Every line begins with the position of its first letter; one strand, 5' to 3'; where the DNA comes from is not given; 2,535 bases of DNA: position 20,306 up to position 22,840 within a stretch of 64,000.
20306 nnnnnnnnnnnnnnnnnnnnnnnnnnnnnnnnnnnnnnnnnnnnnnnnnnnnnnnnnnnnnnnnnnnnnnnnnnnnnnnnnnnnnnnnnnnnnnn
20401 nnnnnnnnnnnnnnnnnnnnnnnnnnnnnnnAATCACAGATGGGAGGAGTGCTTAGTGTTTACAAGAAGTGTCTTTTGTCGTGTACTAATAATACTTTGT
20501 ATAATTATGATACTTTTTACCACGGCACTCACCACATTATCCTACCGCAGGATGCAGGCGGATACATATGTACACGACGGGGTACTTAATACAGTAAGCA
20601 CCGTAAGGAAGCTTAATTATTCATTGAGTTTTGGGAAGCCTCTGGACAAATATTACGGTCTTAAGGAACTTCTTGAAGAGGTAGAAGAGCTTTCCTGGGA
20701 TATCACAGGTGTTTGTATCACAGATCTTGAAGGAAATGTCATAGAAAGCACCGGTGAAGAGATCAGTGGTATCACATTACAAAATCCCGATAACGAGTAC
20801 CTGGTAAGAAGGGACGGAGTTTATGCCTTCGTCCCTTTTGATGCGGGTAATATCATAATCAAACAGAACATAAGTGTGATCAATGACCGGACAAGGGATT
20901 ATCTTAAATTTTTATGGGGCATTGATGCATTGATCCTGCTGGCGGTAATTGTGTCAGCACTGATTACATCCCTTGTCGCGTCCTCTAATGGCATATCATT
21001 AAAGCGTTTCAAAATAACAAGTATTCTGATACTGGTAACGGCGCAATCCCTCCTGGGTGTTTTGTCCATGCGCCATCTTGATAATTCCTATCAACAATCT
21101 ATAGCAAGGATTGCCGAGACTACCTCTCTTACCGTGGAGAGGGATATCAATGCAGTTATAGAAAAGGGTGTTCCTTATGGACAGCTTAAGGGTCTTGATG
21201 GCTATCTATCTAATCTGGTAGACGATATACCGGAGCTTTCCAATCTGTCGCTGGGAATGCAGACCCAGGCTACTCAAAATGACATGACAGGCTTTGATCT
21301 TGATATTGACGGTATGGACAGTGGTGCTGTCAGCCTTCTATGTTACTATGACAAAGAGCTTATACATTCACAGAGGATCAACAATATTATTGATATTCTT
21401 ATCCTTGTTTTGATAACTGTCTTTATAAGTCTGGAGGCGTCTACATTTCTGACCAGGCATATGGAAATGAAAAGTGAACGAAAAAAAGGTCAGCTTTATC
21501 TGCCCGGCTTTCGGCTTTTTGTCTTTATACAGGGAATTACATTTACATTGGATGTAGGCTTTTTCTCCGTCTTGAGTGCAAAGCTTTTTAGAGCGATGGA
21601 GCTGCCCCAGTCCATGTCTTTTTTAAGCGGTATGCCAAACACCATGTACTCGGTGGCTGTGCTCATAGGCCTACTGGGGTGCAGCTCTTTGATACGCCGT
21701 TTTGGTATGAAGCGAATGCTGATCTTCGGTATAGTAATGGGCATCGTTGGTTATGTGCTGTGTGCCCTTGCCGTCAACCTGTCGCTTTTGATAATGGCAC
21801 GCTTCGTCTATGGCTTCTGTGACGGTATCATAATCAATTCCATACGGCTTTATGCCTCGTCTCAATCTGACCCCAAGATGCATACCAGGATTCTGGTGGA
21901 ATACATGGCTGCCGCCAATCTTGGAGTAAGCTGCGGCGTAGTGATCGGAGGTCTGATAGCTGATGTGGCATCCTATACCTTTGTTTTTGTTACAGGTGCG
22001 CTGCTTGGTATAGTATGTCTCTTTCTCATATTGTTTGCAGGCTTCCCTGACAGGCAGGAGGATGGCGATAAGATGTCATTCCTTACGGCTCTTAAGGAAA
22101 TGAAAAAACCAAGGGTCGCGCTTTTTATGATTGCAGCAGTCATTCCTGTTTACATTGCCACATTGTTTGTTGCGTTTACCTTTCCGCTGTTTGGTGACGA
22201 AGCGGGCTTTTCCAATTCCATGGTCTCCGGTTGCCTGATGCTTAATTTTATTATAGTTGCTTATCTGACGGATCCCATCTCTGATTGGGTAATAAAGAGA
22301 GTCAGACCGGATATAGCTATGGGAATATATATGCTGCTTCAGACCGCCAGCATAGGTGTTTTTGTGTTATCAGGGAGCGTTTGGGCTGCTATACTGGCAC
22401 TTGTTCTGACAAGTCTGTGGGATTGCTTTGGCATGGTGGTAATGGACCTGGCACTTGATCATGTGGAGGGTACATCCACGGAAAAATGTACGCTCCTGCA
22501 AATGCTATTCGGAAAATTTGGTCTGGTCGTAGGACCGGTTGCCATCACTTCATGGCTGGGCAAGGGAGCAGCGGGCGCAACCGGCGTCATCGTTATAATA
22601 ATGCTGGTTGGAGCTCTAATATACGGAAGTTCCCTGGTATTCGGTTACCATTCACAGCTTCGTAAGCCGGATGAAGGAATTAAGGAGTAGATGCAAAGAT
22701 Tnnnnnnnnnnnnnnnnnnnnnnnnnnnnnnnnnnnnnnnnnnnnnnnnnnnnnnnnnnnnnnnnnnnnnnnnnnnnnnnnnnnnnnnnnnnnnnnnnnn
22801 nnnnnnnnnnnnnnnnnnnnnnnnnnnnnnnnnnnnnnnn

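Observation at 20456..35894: NRPS-centred, sensor-rich four-gene module wedged without terminators between ftsH and uvrC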

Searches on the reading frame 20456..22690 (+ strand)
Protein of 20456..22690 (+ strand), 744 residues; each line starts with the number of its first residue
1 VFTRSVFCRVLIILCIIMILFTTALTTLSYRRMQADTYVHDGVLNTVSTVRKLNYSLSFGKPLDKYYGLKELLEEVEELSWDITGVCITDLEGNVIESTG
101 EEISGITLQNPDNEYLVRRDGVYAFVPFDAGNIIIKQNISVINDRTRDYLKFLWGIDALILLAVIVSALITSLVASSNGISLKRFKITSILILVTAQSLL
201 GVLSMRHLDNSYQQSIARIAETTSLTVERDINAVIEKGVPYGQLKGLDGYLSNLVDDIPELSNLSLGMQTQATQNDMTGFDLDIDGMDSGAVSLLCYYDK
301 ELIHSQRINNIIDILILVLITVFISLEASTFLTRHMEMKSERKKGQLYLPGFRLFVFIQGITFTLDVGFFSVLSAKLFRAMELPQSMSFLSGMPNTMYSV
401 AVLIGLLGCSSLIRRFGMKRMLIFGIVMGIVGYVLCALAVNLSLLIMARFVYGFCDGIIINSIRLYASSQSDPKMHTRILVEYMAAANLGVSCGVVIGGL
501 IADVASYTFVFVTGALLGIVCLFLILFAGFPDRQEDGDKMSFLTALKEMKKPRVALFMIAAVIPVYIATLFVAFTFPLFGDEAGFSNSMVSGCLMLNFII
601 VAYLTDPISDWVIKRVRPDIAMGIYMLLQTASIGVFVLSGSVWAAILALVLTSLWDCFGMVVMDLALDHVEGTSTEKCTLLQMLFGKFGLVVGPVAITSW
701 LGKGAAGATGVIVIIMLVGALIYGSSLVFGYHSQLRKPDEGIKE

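Call 4: search_protein_families(library=pfam, proteins=[window:20456-22690:+])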
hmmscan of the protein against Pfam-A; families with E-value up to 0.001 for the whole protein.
window:20456-22690:+ (744 aa): 2 families
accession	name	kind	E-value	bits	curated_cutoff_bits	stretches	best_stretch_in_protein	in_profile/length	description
PF07690.21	MFS_1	-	6.7e-25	88.2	33.4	1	391-694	34-347/347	Major Facilitator Superfamily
PF00083.30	Sugar_tr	-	2.6e-07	30.3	22.3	1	387-527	44-190/452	Sugar (and other) transporter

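Call 15: search_protein_families(library=ncbifam, proteins=[window:20456-22690:+], max_evalue=0.1)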
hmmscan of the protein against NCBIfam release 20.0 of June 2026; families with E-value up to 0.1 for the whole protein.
window:20456-22690:+ (744 aa): 15 families
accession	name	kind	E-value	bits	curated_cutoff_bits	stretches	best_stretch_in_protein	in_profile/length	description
TIGR00880.1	2_A_01_02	superfamily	3.1e-13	50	131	1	397-527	6-136/141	multidrug resistance protein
NF041228.1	BagJ_FevB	exception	3.1e-10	39.7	800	1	395-529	60-194/452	bagremycin/ferroverdin transporter BagJ/FevB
TIGR00711.1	efflux_EmrB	subfamily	4.1e-10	39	230.2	1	396-528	44-176/485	DHA2 family efflux MFS transporter permease subunit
NF007498.0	PRK10091.1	equivalog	5.6e-08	32.1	499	1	392-651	41-298/390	MFS transporter AraJ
NF000391.1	EmrB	exception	5e-06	25.5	925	1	396-526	53-183/501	multidrug efflux MFS transporter permease subunit EmrB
NF002982.0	PRK03699.1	equivalog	6.5e-06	25.5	221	2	313-471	175-324/395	MFS transporter TsgA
TIGR00895.1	2A0115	subfamily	1.9e-05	23.8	418.55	1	401-526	64-189/398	aromatic acid/H+ symport family MFS transporter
NF041041.1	FslD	exception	2.7e-05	23.6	500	1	404-549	60-206/396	rhizoferrin import MFS transporter FslD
TIGR00899.1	2A0120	subfamily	3.1e-05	23.2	522.3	1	411-526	257-371/375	sugar efflux transporter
NF047574.1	opine_export_Sa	equivalog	0.00015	21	235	1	418-523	280-382/388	staphylopine family metallophore export MFS transporter CntE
NF000043.1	tet_MFS_P_a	exception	0.00015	20.7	750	1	416-528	69-181/420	tetracycline efflux MFS transporter TetA(P)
NF040895.2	MFS_effux_SdrM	equivalog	0.00023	20.4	550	1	396-610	47-267/441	multidrug efflux MFS transporter SdrM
TIGR00893.1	2A0114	subfamily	0.00027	20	395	1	396-723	36-395/399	D-galactonate transporter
NF033135.1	cmx_cmrA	equivalog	0.00034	19.8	400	1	395-701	44-349/374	Cmx/CmrA family chloramphenicol efflux MFS transporter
NF002962.0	PRK03633.1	equivalog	0.001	18.2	361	1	388-633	40-273/382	MFS transporter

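Call 61: search_protein_families(library=pfam, alignment_id=A4, max_evalue=0.001)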
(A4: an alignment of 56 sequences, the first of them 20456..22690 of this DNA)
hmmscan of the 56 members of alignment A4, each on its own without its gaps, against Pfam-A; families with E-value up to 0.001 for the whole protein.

A. member 1, window:20456-22690:+ (744 aa): 2 families
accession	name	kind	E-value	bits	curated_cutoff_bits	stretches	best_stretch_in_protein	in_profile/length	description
PF07690.21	MFS_1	-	6.7e-25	88.2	33.4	1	391-694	34-347/347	Major Facilitator Superfamily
PF00083.30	Sugar_tr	-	2.6e-07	30.3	22.3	1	387-527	44-190/452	Sugar (and other) transporter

B. families by the number of members that match (of 56 scanned): 8 families
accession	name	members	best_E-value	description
PF07690.21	MFS_1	43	1.1e-45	Major Facilitator Superfamily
PF00083.30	Sugar_tr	12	4.3e-08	Sugar (and other) transporter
PF01590.32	GAF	1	3.2e-10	GAF domain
PF13185.12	GAF_2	1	4.1e-09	GAF domain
PF13492.12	GAF_3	1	8.4e-09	GAF domain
PF12832.13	MFS_1_like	1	2.8e-05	MFS_1 like family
PF06779.20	MFS_4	1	8.2e-05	Uncharacterised MFS-type transporter YbfB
PF12670.12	DUF3792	1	0.0002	Protein of unknown function (DUF3792)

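Call 78: predict_structure(alignment_id=A5)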
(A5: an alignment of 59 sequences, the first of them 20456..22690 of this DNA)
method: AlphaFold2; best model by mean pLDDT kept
length: 744 residues; sequences in the alignment: 59
mean_pLDDT: 89.4   pTM: 0.88
mean pLDDT of the five models: 89.4, 88.3, 87.4, 87.2, 86.3
residues with pLDDT >= 90: 442; 70-90: 264; 50-70: 30; < 50: 8
segments of 3 or more residues with pLDDT < 50: 738-744
pLDDT, mean of each block of 10 residues (from residue 1): 77 88 90 89 88 89 87 91 92 90 75 79 91 93 93 93 89 80 84 89 90 89 90 91 89 89 84 74 84 91 88 89 89 87 87 96 96 94 92 97 93 91 97 97 97 96 89 88 91 95 92 97 94 71 86 93 97 96 93 93 91 93 97 97 96 95 87 80 94 96 95 97 88 52 42
secondary structure, 60 per line:
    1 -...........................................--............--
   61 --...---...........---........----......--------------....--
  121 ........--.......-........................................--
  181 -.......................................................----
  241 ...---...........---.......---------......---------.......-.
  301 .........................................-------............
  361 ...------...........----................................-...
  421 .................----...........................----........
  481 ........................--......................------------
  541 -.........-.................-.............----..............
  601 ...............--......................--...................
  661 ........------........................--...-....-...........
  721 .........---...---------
elements in order (helices of 4 or more, strands of 3 or more residues): H2-44 H47-58 H69-79 E83-90 E95-100 E115-118 E121-128 E131-137 H139-178 H182-236 H247-257 E261-267 E277-282 E292-298 H300-341 H349-363 H370-380 H385-416 H418-437 H442-468 H473-504 H507-528 H542-550 H552-568 H570-582 H587-615 H618-639 H642-668 H675-698 H705-708 H710-729

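Call 82: fold_search(model_id=the predicted structure, library=pdb)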
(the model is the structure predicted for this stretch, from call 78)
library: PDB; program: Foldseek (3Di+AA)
matches with E <= 10: 756; with E <= 0.001: 436
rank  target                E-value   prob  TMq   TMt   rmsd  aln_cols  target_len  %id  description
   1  8ttf_A                2.2e-10  1.00  0.45  0.82   4.3       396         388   15  NorA double mutant - E222QD307N at pH 7.5 (released 2024-05-29)
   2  8qv6_A                4.2e-10  1.00  0.46  0.76   4.3       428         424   14  Structure of human SPNS2 in DDM (released 2025-02-19)
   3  8tte_A                8.0e-10  1.00  0.43  0.83   4.2       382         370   16  Protonated state of NorA at pH 5.0 (released 2024-05-29)
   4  9b3m                  1.2e-09  1.00  0.43  0.83   4.0       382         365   14  NorA in inward-open conformation (NorA-BRIL fusion) (released 2024-12-11)
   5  8tth_A                1.2e-09  1.00  0.43  0.82   4.3       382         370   15  NorA single mutant - D307N at pH 7.5 (released 2024-05-29)
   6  8jtc                  2.2e-09  1.00  0.45  0.81   3.8       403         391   15  Human VMAT2 complex with reserpine (released 2023-11-29)
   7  6oom                  2.3e-09  1.00  0.43  0.76   4.7       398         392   14  PROTEIN A (released 2019-09-04)
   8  4zow                  2.3e-09  1.00  0.41  0.72   5.1       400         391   14  Crystal structure of E. coli multidrug transporter MdfA in complex with chloramphenicol (released 2015-08-19)
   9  8u3d                  2.7e-09  1.00  0.41  0.67   7.6       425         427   16  Structure of Apo Sialin at pH7.5 (released 2024-05-29)
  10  8t6a                  2.8e-09  1.00  0.45  0.82   3.7       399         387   16  Human VMAT2 in complex with reserpine (released 2023-11-01)
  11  8ex4                  2.9e-09  1.00  0.45  0.77   3.7       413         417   14  Human S1P transporter Spns2 in an inward-facing open conformation (state 1) (released 2023-05-31)
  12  8wll                  3.3e-09  1.00  0.46  0.83   3.6       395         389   16  Cryo-EM structure of human VMAT2 Y422C, in the presence of reserpine, determined in an inward-facing conformation (released 2024-06-12)
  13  8dwi                  3.5e-09  1.00  0.41  0.68   6.5       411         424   17  Molecular Mechanism of Sialic Acid Transport Mediated by Sialin (released 2023-01-25)
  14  8t69                  3.5e-09  1.00  0.41  0.72   5.2       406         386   15  Human VMAT2 in complex with tetrabenazine (released 2023-11-01)
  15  8wvg_A                3.8e-09  1.00  0.42  0.74   5.0       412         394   16  Human VMAT2 in complex with tetrabenazine (released 2024-09-25)
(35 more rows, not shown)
